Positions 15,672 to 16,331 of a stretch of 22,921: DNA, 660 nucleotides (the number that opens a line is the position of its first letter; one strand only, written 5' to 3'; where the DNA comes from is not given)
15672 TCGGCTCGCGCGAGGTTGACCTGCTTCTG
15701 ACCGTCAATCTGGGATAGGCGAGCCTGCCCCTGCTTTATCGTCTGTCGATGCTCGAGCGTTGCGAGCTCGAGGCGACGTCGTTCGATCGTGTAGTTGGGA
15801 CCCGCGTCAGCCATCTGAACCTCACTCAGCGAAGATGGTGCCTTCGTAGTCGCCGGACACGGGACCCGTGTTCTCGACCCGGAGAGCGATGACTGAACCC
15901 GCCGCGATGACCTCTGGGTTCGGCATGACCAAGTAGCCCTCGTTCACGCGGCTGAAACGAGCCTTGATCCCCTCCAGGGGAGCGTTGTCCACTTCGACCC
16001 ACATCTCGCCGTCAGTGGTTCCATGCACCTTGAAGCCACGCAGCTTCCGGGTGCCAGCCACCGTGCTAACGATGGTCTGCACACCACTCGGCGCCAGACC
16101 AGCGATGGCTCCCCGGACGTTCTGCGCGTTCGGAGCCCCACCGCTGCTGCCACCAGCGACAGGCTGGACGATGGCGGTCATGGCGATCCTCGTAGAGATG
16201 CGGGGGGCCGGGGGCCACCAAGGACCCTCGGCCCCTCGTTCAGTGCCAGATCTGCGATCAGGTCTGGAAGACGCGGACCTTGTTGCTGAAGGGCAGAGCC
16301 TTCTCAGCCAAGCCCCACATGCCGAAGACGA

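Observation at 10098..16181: Seven-gene Ala/Gly/Thr/Ser-rich module between the capsid gene and the connector genes: candidate capsid fibre/decoration system of unknown families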

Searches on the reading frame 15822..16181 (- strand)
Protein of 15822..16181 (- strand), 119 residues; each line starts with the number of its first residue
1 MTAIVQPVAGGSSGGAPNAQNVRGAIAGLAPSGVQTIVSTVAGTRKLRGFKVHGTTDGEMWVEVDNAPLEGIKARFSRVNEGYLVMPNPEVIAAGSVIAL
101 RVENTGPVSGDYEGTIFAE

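Call 4: search_protein_families(library=pfam, proteins=[window:15822-16181:-], max_evalue=1)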
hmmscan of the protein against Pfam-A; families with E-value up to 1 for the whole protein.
window:15822-16181:- (119 aa): 1 family
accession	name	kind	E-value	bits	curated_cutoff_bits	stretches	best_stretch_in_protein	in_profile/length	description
PF18311.7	Rrp40_N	-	0.14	12.3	26.9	1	29-63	7-35/40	Exosome complex exonuclease Rrp40 N-terminal domain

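Call 5: search_protein_families(library=phrogs, proteins=[window:15822-16181:-], max_evalue=0.1)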
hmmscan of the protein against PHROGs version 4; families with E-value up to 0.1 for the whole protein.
window:15822-16181:- (119 aa): 0 families

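Call 48: find_related_loci(query=window:15822-16181:-, collection=viral_contigs, flank=10000)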
Query window:15822-16181:- (119 aa) in viral_contigs; peptide patterns used: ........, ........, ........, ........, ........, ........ (x = any residue, [..] = any of these).
6 stretches matched a pattern, but none encodes a relative of the query by tblastn (E <= 1e-3).

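Call 51: find_related_loci(query=A3, collection=viral_contigs, flank=10000)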
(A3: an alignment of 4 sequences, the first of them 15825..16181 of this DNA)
Query A3 (119 aa) in viral_contigs; peptide patterns used: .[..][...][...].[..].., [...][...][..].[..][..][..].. (x = any residue, [..] = any of these).
71 stretches matched a pattern, but none encodes a relative of the query by tblastn (E <= 1e-3).

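Call 52: find_related_loci(query=A3, collection=genome_contigs, flank=10000)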
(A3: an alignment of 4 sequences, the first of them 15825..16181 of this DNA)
Query A3 (119 aa) in genome_contigs; peptide patterns used: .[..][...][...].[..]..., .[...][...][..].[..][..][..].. (x = any residue, [..] = any of these).
61 stretches matched a pattern, but none encodes a relative of the query by tblastn (E <= 1e-3).

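Call 54: find_related_loci(query=A3, collection=metagenome_contigs, flank=10000)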
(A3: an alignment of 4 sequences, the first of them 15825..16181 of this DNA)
Query A3 (119 aa) in metagenome_contigs; peptide patterns used: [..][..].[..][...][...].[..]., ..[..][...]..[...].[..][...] (x = any residue, [..] = any of these).
334 stretches matched a pattern; 2 encode a relative of the query (tblastn E <= 1e-3); 2 distinct loci.
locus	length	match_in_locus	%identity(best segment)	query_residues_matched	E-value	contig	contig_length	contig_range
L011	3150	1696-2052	93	1-119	6e-74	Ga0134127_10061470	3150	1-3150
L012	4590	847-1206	59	1-119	6e-45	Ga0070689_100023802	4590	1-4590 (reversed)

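Call 61: search_protein_families(library=ncbifam, proteins=[window:15822-16181:-], max_evalue=0.1)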
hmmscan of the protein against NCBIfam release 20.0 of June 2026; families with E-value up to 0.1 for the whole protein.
window:15822-16181:- (119 aa): 0 families

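Call 73: find_homologous_proteins(query=A3, max_evalue=0.001)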
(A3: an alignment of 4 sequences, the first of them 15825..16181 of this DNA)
Query A3 (4 sequences) (119 aa, profile of the alignment): 78 proteins with E <= 0.001 among 3870 candidates.
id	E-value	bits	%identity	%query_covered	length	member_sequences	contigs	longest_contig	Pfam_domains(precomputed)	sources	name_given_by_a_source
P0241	1.5e-58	214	55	100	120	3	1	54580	-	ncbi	-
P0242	1.3e-56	208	61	100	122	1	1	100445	-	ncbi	ncbi:MAG: hypothetical protein ACOYB2_10510 [Limnohabitans sp.]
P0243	1.9e-54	201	93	100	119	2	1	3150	-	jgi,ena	-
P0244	2.7e-53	197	43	100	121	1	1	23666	-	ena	-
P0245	3.7e-50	187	48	100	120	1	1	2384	-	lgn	-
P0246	5.3e-50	186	81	100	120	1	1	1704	-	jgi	jgi:hypothetical protein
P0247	5.6e-50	186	81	100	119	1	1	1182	-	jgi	jgi:hypothetical protein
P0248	3.7e-49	184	45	100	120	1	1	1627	-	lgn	-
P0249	1.1e-48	182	60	100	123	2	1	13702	-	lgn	-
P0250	1.8e-48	181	58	100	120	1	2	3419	-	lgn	-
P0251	4.2e-48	180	49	100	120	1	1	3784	-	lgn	-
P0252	4.3e-47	177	70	100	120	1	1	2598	-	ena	-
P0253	5.9e-47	177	58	100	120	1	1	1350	-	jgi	jgi:hypothetical protein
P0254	6.9e-47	176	48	85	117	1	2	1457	-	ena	-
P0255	8.7e-47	176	61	100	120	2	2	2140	-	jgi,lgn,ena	jgi:hypothetical protein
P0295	3.6e-35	139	48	100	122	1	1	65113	-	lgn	-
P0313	1.3e-23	101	46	85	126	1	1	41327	-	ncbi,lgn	-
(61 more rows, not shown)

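Call 74: find_encoding_contigs(protein=P0295, flank=10000, max_places=1)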
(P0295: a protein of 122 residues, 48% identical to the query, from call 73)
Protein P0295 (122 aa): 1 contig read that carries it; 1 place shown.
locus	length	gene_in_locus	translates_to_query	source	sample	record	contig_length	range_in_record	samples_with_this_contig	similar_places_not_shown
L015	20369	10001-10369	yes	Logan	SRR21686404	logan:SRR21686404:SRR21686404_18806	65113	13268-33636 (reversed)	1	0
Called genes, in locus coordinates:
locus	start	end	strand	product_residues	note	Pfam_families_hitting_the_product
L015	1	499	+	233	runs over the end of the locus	PF02195:ParB_N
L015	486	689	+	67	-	-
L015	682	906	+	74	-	-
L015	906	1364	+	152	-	-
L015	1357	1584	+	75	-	-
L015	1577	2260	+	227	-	PF02195:ParB_N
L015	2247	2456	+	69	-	PF00196:GerE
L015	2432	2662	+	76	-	-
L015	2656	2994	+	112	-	PF01844:HNH, PF14279:HNH_5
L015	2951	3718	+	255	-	-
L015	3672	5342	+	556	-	-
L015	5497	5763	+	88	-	-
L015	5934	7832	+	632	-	-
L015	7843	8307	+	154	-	-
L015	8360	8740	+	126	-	PF09956:Phage_cement_2 (weak)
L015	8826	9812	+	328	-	PF10124:Mu-like_gpT (weak), PF25209:Phage_capsid_4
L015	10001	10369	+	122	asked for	-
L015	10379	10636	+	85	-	-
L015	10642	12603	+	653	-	-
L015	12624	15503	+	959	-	-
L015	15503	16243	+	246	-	-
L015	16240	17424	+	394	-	-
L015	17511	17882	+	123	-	-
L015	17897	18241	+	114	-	-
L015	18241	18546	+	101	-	-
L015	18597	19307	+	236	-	-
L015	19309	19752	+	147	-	-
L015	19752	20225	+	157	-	-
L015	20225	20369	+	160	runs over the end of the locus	-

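Call 75: find_encoding_contigs(protein=P0313, flank=10000, max_places=1)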
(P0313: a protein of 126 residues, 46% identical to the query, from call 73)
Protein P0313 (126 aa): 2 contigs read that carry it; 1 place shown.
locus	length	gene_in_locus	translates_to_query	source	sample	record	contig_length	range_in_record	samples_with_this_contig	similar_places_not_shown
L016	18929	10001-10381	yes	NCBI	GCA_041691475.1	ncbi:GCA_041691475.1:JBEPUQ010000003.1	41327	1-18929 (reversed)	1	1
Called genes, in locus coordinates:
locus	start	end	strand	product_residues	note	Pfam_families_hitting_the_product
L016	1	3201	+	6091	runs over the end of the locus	PF03496:ADPrib_exo_Tox, PF00293:NUDIX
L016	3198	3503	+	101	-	-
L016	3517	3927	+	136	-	-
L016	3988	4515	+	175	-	-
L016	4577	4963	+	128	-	-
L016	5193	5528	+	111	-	-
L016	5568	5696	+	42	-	-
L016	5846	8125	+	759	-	-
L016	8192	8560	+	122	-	PF09956:Phage_cement_2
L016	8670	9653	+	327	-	PF10124:Mu-like_gpT (faint), PF25209:Phage_capsid_4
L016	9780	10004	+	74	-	-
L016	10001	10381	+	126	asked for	-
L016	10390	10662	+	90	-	-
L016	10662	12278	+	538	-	-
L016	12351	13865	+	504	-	-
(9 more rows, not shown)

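Call 98: search_dna_similar(query=window:15822-16181:-, collection=phages, mode=protein, max_evalue=0.01)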
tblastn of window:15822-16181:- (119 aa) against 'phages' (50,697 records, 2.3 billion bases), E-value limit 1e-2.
No match.

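Call 102: search_protein_representatives(alignment_id=A10)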
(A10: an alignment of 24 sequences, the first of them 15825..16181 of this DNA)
Query: 24 sequences, 120 profile positions. Proteins with E-value up to 0.001 (for the whole library): 227; up to 1e-10: 106; up to 1e-30: 9. The best 150 are listed.
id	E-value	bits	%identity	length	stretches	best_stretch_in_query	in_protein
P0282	1.9e-44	166.8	-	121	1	1-120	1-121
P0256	7.7e-42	158.4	-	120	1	1-120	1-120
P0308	1.0e-41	158.0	-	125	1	1-120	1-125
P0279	3.6e-40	153.0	-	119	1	1-120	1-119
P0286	8.6e-37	142.1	-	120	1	1-120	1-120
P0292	3.2e-35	137.1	-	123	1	1-120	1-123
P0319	6.7e-35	136.0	-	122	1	1-120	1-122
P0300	2.1e-31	124.7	-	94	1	29-120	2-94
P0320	9.0e-31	122.7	-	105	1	19-120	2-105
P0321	3.9e-29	117.4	-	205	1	11-119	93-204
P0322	7.2e-29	116.5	-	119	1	3-120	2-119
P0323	7.7e-29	116.5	-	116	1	10-120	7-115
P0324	3.2e-28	114.5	-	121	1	3-120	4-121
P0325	1.4e-26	109.1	-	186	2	11-119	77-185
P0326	1.1e-25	106.3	-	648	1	15-120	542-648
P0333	1.0e-22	96.7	-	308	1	6-119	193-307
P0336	1.8e-22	95.9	-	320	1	9-120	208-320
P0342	4.1e-21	91.5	-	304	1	9-120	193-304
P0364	2.3e-18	82.7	-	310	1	9-119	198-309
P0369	5.0e-18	81.6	-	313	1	12-119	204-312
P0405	2.1e-12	63.4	-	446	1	13-120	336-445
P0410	8.6e-12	61.4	-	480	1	11-120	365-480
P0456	2.3e-07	47.1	-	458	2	19-119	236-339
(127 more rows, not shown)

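Call 103: search_protein_families(library=pfam, proteins=[P0326, P0405, P0410, P0333, P0336, P0364, P0369, P0342, P0321, P0456], max_evalue=0.01)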
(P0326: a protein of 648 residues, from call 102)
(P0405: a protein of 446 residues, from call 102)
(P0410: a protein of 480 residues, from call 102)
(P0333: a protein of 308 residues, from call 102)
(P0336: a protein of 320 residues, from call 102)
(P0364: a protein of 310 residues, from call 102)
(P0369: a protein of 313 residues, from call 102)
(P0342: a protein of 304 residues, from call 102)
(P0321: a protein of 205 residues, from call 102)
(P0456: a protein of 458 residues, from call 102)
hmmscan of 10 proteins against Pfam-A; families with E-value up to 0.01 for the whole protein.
P0326 (648 aa): 0 families

P0405 (446 aa): 2 families
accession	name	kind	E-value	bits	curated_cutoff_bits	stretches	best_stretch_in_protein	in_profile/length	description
PF13620.12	CarboxypepD_reg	-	7.2e-05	23.5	32.3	1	4-71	2-70/82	Carboxypeptidase regulatory-like domain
PF02018.23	CBM_4_9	-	0.0072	17.1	25.9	0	227-271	83-129/136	Carbohydrate binding domain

P0410 (480 aa): 2 families
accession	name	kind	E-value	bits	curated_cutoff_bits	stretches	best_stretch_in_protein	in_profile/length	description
PF13620.12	CarboxypepD_reg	-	4.7e-06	27.3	32.3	1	4-78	2-77/82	Carboxypeptidase regulatory-like domain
PF17210.9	SdrD_B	-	0.0075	16.9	29.7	0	16-55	25-64/112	SdrD B-like domain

P0333 (308 aa): 0 families

P0336 (320 aa): 0 families

P0364 (310 aa): 0 families

P0369 (313 aa): 0 families

P0342 (304 aa): 0 families

P0321 (205 aa): 0 families

P0456 (458 aa): 0 families

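Call 112: search_protein_families(library=phrogs, proteins=[L015:18597-19304:+, L015:17511-17879:+], max_evalue=0.05)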
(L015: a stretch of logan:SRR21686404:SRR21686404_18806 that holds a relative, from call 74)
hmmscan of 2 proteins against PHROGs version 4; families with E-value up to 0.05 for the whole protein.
L015:18597-19304:+ (236 aa): 6 families
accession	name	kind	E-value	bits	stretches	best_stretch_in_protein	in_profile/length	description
phrog_442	-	connector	0.0006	20.2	1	22-94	12-84/270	head-tail adaptor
phrog_33358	-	unknown function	0.00061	20.6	1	4-93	4-96/233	-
phrog_30420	-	unknown function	0.0017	19.3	1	6-81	29-110/184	-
phrog_18316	-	unknown function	0.0019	19.4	1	106-204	7-104/134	-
phrog_1732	-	unknown function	0.0096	17.4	1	105-209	3-96/152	-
phrog_16385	-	unknown function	0.02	16.2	0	52-101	41-89/157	-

L015:17511-17879:+ (123 aa): 0 families
